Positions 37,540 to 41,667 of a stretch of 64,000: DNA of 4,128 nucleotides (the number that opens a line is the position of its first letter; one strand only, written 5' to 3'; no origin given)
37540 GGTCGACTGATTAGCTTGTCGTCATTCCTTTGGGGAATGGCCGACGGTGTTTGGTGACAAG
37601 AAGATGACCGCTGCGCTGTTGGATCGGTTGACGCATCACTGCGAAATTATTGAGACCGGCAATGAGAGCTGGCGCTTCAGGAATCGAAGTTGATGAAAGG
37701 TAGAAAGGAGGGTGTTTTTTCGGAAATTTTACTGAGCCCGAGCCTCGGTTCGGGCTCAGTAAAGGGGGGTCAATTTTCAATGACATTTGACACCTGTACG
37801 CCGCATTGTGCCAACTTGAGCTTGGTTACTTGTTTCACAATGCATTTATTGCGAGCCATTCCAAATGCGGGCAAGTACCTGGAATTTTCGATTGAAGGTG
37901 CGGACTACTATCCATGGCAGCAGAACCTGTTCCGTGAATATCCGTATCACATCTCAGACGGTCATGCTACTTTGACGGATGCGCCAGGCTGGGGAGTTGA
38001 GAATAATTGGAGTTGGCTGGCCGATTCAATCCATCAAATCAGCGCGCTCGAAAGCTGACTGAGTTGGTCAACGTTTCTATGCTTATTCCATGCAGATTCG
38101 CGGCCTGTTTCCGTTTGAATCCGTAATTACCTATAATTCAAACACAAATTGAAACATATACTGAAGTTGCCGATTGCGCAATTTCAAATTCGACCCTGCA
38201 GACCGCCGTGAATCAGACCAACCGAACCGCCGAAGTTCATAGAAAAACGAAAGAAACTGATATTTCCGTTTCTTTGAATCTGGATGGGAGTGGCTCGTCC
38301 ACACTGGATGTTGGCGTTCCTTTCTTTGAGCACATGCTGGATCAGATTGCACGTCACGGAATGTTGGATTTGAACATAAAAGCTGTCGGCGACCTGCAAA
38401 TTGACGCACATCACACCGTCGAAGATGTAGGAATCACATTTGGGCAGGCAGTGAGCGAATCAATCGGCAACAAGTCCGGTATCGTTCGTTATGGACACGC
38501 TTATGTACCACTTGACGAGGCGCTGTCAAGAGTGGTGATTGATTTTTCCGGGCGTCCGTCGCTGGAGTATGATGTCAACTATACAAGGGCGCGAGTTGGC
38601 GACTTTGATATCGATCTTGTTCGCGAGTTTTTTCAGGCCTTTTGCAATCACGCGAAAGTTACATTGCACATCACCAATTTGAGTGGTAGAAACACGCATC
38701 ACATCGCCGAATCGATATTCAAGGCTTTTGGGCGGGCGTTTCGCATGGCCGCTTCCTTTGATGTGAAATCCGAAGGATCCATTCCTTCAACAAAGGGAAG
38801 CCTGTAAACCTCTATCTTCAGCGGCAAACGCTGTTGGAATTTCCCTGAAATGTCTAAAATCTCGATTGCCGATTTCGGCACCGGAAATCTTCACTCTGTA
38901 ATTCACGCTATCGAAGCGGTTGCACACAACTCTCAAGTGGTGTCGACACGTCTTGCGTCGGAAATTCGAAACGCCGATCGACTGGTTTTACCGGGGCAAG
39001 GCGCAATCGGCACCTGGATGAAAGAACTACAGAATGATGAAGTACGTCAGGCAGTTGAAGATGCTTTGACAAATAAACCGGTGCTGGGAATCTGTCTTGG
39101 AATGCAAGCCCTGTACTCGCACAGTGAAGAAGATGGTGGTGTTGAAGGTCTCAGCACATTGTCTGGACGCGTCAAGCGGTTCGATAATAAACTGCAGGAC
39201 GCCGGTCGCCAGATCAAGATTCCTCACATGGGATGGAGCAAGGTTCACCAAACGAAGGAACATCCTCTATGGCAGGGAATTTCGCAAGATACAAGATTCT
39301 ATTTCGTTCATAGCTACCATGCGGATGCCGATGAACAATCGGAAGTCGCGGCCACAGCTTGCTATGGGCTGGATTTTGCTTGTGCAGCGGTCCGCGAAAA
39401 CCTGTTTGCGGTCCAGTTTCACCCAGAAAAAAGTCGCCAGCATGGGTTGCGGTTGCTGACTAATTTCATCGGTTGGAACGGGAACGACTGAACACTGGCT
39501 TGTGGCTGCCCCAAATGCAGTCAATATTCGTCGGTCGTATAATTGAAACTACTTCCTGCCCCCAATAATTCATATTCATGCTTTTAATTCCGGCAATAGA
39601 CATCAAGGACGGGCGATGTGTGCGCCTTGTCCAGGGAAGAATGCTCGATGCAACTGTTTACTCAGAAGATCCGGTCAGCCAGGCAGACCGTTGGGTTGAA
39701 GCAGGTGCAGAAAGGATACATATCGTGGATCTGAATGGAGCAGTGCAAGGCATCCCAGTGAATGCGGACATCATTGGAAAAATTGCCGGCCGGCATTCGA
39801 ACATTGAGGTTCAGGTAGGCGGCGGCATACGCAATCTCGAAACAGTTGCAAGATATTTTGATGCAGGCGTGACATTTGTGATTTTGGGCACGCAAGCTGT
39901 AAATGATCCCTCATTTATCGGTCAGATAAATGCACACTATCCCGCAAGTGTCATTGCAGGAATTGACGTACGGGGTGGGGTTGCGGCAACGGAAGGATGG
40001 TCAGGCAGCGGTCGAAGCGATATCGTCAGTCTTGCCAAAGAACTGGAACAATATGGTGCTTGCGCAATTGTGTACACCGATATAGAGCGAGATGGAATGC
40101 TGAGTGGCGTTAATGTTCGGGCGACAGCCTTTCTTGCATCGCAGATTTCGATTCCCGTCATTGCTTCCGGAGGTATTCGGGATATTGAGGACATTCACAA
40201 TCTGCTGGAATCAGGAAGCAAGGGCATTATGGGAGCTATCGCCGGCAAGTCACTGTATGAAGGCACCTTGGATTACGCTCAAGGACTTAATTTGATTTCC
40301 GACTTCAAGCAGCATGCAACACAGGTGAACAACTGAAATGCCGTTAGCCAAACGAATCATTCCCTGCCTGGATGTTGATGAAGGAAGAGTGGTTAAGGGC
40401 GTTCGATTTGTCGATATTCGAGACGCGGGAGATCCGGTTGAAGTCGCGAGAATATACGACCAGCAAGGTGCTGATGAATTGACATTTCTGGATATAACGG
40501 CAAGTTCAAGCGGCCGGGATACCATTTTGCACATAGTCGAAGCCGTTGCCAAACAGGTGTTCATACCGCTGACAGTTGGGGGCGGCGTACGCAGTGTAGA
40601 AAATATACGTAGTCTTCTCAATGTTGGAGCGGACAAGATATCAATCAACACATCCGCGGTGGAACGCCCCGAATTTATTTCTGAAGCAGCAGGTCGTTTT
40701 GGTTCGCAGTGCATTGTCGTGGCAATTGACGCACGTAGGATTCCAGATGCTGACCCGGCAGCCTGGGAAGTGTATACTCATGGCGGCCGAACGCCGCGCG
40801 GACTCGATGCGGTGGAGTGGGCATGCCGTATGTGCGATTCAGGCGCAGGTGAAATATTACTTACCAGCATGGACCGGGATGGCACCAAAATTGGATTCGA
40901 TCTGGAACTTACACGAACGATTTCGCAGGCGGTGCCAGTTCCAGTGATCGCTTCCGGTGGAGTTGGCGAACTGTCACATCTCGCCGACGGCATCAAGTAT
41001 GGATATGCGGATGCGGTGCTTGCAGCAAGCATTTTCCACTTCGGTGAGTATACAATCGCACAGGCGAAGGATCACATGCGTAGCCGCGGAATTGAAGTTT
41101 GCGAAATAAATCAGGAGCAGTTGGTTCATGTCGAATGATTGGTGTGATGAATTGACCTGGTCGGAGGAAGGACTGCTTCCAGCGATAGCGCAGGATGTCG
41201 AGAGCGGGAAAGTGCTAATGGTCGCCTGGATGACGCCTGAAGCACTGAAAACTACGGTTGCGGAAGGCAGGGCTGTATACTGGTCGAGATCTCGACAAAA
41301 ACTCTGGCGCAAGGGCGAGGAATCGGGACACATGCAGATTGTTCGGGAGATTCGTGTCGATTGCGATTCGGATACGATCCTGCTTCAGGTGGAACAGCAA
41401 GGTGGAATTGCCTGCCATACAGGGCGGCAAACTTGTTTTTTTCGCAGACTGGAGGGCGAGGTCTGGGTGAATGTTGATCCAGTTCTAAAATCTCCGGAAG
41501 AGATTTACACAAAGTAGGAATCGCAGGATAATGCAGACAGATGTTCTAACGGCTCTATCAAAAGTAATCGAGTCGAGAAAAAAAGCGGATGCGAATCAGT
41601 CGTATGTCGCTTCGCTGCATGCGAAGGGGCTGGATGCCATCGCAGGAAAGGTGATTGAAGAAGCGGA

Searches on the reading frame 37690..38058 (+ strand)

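Call 8: search_protein_families(library=pfam, proteins=[window:37690-38058:+], max_evalue=0.001)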
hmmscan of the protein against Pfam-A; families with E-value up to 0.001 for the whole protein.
window:37690-38058:+ (122 aa): 1 family
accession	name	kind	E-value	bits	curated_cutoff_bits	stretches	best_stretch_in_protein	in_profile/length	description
PF13378.12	MR_MLE_C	-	1.3e-07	32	29.4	1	36-106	150-216/219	Enolase C-terminal domain-like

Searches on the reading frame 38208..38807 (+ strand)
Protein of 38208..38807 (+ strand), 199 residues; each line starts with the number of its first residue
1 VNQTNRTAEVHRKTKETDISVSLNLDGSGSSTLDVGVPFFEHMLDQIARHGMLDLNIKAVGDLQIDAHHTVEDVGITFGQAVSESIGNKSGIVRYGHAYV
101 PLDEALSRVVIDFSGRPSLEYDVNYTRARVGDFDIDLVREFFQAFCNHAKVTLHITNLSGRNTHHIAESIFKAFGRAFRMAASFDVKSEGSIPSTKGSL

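Call 8: search_protein_families(library=pfam, proteins=[window:38208-38807:+], max_evalue=0.001)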
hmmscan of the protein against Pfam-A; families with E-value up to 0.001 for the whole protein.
window:38208-38807:+ (199 aa): 1 family
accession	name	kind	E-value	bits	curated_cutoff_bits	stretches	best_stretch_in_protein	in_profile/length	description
PF00475.24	IGPD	-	1e-63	214.2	27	1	36-177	2-143/144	Imidazoleglycerol-phosphate dehydratase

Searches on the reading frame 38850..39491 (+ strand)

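Call 8: search_protein_families(library=pfam, proteins=[window:38850-39491:+], max_evalue=0.001)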
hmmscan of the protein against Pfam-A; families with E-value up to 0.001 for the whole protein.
window:38850-39491:+ (213 aa): 4 families
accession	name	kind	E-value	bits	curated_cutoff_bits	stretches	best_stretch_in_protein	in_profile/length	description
PF00117.34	GATase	-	6.5e-22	78.6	22.8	1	6-206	2-186/190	Glutamine amidotransferase class-I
PF01174.25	SNO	-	2e-06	28.3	27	1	12-206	6-182/188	SNO glutamine amidotransferase family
PF07685.20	GATase_3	-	4.4e-05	23.6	27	1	18-115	16-122/196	CobB/CobQ-like glutamine amidotransferase domain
PF07722.19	Peptidase_C26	-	9.4e-05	22.7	20.5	1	74-193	104-219/219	Peptidase C26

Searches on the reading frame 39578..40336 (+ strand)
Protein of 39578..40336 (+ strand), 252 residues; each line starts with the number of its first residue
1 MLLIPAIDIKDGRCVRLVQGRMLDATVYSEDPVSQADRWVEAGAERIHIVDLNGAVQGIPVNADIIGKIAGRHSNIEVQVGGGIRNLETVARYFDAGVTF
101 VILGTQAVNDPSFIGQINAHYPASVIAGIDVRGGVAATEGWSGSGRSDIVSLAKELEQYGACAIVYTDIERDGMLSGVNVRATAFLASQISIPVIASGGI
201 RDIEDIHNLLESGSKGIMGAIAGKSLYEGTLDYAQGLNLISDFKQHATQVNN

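Call 8: search_protein_families(library=pfam, proteins=[window:39578-40336:+], max_evalue=0.001)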
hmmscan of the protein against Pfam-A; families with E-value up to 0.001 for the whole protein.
window:39578-40336:+ (252 aa): 4 families
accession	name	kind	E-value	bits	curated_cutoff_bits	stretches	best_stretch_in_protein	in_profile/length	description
PF00977.27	His_biosynth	-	3.4e-74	249.6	23.6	1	3-231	2-227/228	Histidine biosynthesis protein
PF01207.24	Dus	-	2.2e-07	30.7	20.4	1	144-219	135-213/311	Dihydrouridine synthase (Dus)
PF04309.18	G3P_antiterm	-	8.3e-05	22.5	27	0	177-217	125-165/173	Glycerol-3-phosphate responsive antiterminator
PF03060.21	NMO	-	0.00037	20.4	28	1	153-217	149-219/331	Nitronate monooxygenase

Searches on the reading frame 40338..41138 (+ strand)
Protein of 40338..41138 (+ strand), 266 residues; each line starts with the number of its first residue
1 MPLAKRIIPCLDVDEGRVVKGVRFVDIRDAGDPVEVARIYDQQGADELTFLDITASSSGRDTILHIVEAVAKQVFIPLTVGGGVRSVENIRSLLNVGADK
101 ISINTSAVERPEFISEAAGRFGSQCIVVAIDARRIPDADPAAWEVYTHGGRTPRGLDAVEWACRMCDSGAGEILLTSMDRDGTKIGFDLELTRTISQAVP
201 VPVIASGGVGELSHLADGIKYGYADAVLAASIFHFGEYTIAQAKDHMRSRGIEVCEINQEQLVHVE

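Call 8: search_protein_families(library=pfam, proteins=[window:40338-41138:+], max_evalue=0.001)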
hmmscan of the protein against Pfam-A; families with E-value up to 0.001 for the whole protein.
window:40338-41138:+ (266 aa): 5 families
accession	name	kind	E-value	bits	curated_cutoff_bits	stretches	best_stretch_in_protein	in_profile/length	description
PF00977.27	His_biosynth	-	6.5e-85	284.6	23.6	1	6-239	1-228/228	Histidine biosynthesis protein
PF01207.24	Dus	-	1.3e-06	28.2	20.4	0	32-116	139-226/311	Dihydrouridine synthase (Dus)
PF05690.20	ThiG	-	5e-06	26.5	23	0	190-232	165-206/247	Thiazole biosynthesis protein ThiG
PF03060.21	NMO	-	1.3e-05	25.2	28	0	188-230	181-222/331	Nitronate monooxygenase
PF02581.23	TMP-TENI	-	0.00049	20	27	0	63-103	137-176/180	Thiamine monophosphate synthase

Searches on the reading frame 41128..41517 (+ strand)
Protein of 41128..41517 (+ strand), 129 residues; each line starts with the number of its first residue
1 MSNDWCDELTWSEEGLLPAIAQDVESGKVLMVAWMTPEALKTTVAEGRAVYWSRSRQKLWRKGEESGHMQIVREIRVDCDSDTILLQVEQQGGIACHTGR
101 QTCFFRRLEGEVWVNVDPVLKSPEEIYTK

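Call 8: search_protein_families(library=pfam, proteins=[window:41128-41517:+], max_evalue=0.001)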
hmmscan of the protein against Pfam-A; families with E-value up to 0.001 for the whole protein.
window:41128-41517:+ (129 aa): 1 family
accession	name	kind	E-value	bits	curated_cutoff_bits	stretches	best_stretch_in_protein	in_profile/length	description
PF01502.23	PRA-CH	-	4.2e-35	119.9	27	1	31-105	1-74/74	Phosphoribosyl-AMP cyclohydrolase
